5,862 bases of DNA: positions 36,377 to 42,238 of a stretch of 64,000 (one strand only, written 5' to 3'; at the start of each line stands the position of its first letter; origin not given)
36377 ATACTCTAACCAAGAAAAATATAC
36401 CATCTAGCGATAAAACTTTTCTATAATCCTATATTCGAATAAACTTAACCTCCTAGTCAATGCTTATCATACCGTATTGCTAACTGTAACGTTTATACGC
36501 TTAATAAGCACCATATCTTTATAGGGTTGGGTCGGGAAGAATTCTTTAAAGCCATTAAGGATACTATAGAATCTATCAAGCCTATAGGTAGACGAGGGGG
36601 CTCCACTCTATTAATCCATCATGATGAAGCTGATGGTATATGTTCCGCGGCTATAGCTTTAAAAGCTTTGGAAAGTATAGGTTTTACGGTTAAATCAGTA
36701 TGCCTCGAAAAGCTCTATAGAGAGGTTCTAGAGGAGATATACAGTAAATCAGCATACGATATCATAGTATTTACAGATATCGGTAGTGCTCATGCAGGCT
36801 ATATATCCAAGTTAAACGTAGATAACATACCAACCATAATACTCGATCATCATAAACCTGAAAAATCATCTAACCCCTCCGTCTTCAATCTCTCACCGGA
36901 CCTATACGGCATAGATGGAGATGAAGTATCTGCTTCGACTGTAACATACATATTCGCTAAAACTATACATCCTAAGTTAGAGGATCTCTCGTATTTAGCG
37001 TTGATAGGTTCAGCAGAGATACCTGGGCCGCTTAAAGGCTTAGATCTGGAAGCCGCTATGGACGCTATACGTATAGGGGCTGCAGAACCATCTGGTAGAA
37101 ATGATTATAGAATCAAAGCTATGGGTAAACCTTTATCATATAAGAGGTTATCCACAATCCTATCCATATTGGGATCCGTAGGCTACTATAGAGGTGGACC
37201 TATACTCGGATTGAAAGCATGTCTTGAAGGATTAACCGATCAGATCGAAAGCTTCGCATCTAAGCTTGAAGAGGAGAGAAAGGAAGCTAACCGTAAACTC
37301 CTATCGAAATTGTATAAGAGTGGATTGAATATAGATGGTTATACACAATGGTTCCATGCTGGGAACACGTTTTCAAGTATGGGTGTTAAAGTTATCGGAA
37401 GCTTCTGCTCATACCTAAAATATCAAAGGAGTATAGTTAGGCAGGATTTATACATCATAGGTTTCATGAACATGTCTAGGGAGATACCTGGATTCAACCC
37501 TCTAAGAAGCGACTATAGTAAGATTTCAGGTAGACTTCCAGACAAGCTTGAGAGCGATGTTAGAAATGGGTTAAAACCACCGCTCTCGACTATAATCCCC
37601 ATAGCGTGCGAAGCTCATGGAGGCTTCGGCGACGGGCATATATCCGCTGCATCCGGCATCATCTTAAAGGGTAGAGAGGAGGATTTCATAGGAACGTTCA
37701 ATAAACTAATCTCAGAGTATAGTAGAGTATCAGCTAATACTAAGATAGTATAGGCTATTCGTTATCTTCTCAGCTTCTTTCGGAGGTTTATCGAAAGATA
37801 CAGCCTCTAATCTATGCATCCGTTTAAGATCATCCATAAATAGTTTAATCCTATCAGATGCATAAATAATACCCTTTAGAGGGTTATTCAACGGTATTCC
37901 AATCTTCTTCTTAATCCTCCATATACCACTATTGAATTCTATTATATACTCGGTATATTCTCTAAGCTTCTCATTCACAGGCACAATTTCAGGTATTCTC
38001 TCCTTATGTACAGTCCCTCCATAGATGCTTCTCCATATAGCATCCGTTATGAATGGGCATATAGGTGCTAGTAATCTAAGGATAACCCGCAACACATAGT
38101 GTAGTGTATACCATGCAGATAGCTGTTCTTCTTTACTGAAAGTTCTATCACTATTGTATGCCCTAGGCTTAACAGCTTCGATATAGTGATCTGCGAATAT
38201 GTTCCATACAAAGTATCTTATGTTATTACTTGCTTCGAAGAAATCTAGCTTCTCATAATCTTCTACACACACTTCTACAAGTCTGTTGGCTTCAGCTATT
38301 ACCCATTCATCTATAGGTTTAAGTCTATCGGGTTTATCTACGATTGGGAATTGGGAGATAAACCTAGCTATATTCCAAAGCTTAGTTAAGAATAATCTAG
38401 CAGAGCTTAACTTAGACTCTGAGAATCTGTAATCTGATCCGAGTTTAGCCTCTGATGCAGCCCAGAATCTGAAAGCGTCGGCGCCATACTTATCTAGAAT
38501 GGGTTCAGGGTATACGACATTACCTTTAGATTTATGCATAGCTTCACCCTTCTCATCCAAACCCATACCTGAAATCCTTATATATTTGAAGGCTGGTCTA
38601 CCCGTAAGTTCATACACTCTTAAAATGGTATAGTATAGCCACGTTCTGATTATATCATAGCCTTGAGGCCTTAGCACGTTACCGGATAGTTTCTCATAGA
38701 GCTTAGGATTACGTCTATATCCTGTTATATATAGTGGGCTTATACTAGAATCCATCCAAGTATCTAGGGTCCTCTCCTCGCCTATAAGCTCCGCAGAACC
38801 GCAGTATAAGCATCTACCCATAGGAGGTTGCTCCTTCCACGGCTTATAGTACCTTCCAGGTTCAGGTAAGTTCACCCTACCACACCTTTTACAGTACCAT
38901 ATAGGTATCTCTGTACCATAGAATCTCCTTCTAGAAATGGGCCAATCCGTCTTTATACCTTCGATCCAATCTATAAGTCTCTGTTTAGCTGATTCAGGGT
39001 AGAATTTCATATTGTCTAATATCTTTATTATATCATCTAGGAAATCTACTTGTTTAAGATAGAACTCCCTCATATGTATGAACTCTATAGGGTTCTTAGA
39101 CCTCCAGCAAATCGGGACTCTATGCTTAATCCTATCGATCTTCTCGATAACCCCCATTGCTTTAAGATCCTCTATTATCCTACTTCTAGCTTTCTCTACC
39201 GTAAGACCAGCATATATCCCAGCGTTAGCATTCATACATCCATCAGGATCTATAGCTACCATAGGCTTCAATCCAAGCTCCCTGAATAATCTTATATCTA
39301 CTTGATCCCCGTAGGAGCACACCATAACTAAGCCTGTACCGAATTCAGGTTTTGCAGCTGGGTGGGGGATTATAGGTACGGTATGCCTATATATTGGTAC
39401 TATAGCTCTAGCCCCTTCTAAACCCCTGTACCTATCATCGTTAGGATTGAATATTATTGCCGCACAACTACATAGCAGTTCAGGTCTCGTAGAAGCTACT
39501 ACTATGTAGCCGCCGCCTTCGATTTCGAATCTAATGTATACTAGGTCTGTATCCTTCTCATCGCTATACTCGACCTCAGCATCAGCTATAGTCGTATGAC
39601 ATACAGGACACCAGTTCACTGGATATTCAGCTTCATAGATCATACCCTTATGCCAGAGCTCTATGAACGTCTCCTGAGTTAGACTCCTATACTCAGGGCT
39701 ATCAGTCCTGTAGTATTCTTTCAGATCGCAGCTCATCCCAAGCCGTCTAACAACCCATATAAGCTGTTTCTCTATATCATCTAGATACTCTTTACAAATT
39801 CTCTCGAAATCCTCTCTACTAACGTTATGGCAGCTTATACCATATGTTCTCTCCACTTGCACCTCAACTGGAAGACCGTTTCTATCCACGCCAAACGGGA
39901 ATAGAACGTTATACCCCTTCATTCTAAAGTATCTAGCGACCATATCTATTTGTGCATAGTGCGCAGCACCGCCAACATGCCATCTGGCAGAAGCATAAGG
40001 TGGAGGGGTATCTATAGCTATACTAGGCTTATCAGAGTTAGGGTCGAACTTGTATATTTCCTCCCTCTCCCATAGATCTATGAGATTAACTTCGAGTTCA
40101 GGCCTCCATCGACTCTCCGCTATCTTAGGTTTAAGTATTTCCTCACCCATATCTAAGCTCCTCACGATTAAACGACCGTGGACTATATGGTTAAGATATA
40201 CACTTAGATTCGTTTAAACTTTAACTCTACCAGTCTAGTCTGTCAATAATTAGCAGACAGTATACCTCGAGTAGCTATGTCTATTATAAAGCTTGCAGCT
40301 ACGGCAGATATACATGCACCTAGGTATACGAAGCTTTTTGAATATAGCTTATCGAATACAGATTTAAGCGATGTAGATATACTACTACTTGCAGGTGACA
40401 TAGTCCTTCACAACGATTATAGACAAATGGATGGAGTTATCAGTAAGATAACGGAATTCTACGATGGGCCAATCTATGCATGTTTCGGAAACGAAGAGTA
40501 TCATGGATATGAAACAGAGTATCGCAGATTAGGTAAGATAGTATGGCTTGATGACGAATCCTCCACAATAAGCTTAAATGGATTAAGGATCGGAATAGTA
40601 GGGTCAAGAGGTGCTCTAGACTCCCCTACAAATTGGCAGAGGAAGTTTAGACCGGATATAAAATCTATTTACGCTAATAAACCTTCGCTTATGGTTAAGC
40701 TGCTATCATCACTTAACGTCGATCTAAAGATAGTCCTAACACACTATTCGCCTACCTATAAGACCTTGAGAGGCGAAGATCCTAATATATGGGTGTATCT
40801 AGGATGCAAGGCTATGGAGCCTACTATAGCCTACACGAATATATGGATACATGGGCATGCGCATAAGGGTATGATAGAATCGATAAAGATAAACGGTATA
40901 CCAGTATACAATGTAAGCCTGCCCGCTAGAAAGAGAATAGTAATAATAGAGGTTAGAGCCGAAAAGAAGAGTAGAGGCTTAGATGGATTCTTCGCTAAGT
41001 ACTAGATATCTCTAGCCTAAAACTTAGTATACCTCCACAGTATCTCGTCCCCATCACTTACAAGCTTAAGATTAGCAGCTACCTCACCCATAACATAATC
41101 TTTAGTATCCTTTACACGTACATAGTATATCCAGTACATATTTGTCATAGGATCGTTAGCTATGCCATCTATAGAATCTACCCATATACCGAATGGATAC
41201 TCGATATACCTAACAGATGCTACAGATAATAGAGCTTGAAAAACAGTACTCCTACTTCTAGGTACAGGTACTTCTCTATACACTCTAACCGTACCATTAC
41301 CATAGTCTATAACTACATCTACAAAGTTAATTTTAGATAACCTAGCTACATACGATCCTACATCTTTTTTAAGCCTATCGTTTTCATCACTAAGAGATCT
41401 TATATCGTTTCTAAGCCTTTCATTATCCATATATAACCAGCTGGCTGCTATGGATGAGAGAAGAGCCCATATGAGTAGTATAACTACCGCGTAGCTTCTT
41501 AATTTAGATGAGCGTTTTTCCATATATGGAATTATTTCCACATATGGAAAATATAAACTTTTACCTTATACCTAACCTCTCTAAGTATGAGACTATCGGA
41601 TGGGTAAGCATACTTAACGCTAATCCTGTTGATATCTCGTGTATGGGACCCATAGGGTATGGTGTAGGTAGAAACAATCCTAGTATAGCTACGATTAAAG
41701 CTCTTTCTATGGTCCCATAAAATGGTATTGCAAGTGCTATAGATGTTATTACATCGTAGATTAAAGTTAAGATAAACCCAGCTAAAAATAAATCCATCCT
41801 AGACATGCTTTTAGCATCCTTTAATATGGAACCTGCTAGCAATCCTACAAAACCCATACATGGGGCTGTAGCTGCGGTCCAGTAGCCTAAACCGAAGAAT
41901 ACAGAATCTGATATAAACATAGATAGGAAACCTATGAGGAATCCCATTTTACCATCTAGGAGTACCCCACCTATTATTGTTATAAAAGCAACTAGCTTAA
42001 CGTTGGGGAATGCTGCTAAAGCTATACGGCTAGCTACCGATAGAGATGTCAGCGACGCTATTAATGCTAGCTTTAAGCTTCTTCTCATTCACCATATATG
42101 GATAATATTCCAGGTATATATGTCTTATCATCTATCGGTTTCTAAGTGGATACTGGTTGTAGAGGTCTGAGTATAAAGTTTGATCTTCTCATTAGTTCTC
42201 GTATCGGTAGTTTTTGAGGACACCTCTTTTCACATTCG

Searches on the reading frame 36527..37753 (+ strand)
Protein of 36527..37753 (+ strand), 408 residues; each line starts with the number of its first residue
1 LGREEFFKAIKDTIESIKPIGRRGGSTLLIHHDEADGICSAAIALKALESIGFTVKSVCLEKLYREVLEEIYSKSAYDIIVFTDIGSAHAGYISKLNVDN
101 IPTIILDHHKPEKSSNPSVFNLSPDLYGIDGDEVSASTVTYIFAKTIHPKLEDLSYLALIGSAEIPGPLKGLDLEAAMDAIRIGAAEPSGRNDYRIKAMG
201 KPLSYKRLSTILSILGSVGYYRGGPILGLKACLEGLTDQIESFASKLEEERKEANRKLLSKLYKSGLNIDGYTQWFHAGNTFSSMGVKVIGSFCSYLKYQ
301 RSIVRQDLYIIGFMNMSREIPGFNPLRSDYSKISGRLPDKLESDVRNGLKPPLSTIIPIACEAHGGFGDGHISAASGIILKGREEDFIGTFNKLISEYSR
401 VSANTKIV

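Call 74: search_protein_families(library=pfam, max_evalue=0.00001, proteins=[window:36527-37753:+])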
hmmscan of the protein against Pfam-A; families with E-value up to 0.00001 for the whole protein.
window:36527-37753:+ (408 aa): 1 family
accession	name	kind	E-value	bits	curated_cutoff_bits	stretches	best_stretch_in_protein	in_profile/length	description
PF01368.27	DHH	-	5.3e-09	36.8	28.1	1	30-145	5-103/125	DHH family, N-terminal domain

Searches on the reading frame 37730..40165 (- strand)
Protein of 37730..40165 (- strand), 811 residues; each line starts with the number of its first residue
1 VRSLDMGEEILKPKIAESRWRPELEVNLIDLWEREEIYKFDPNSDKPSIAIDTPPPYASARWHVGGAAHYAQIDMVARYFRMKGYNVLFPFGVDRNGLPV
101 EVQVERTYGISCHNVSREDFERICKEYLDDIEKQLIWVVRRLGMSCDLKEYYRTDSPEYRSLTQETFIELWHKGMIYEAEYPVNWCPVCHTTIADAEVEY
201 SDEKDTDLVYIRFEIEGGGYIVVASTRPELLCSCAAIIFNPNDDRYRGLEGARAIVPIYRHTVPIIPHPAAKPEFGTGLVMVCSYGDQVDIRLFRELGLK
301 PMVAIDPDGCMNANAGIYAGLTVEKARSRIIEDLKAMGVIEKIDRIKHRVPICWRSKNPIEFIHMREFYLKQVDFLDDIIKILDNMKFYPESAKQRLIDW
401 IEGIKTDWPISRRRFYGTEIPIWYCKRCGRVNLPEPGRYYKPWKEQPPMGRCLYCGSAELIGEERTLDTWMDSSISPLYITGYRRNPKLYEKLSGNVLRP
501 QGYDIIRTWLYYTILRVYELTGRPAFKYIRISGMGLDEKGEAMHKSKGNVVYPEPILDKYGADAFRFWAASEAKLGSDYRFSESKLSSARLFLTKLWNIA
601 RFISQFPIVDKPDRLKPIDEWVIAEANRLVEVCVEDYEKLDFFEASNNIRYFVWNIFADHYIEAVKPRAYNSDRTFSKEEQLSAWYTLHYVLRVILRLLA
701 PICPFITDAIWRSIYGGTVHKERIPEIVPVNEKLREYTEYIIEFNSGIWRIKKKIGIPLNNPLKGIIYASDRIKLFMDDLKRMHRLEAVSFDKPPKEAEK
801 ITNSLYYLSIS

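Call 74: search_protein_families(library=pfam, max_evalue=0.00001, proteins=[window:37730-40165:-])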
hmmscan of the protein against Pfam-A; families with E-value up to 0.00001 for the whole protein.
window:37730-40165:- (811 aa): 3 families
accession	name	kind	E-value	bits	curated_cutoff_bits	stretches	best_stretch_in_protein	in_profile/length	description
PF00133.28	tRNA-synt_1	-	1.8e-76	258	22.7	1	29-581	3-413/414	tRNA synthetases class I (I, L, M and V)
PF08264.19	Anticodon_1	-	2.5e-32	112.2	25.1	1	619-765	1-146/148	Anticodon-binding domain of tRNA ligase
PF09334.17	tRNA-synt_1g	-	1.2e-26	93.8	20.1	1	51-199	3-136/391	tRNA synthetases class I (M)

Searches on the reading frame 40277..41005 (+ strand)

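Call 74: search_protein_families(library=pfam, max_evalue=0.00001, proteins=[window:40277-41005:+])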
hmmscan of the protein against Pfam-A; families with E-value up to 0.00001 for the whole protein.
window:40277-41005:+ (242 aa): 1 family
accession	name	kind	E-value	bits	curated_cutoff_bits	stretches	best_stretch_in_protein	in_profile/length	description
PF00149.33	Metallophos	-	4e-09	37.6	21.5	1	5-197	2-190/191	Calcineurin-like phosphoesterase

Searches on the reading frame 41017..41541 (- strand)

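Call 74: search_protein_families(library=pfam, max_evalue=0.00001, proteins=[window:41017-41541:-])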
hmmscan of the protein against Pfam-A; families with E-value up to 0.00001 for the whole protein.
window:41017-41541:- (174 aa): 1 family
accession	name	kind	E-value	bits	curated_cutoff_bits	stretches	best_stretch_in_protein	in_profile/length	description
PF14478.12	DUF4430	-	1.1e-08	35.8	23.8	1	98-173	2-72/72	Domain of unknown function (DUF4430)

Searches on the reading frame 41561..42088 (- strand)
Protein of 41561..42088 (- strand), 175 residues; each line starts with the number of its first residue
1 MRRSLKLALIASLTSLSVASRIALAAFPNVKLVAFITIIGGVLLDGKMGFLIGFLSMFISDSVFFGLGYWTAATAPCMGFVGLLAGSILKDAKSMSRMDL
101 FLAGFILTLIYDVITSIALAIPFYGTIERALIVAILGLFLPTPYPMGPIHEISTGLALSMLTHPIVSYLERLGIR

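Call 74: search_protein_families(library=pfam, max_evalue=0.00001, proteins=[window:41561-42088:-])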
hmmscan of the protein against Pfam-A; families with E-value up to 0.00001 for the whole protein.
window:41561-42088:- (175 aa): 3 families
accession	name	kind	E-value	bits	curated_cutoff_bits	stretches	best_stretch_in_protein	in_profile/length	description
PF12822.12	ECF_trnsprt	-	9.7e-07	29.4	30.7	1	6-149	2-160/169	ECF transporter, substrate-specific component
PF07155.17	ECF-ribofla_trS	-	2.3e-06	28.2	26.7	1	9-119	16-129/172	ECF-type riboflavin transporter, S component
PF20221.3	DUF6580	-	2.4e-06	28.3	27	1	6-120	6-112/162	Family of unknown function (DUF6580)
